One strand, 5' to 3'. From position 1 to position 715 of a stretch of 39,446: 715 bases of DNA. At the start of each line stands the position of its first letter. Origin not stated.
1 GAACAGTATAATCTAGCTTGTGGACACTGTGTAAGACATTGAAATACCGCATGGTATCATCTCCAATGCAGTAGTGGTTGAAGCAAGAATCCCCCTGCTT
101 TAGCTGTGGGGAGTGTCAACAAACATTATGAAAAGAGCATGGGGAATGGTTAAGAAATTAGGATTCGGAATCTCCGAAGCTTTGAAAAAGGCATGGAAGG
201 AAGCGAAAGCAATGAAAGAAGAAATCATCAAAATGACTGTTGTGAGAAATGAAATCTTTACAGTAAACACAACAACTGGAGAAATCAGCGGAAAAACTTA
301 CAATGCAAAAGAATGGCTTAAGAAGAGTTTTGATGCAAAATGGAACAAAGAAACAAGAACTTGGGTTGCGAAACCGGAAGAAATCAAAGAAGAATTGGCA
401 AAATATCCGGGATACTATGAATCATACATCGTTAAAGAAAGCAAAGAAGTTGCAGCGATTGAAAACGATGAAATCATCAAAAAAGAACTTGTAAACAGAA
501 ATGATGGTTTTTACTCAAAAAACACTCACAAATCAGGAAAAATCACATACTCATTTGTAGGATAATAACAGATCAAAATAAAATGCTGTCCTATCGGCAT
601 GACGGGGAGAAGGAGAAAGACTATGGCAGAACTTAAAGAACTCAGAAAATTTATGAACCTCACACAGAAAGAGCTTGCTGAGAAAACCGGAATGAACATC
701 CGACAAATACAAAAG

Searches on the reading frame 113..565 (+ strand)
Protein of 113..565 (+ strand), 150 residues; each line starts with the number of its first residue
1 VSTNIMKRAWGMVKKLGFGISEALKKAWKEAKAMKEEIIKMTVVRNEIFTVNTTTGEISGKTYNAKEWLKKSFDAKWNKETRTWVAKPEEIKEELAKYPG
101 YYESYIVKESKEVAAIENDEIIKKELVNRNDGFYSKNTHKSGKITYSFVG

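Call 5: search_protein_families(library=pfam, proteins=[window:128-565:+])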
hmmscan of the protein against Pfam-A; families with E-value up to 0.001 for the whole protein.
window:128-565:+ (145 aa): 0 families

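Call 53: find_encoding_contigs(protein=window:113-565:+, flank=2500, max_places=8)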
Protein window:113-565:+ (150 aa): no gene with exactly this product is on record in the collection.

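Call 54: find_encoding_contigs(protein=window:128-565:+, flank=2500, max_places=8)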
Protein window:128-565:+ (145 aa): no gene with exactly this product is on record in the collection.
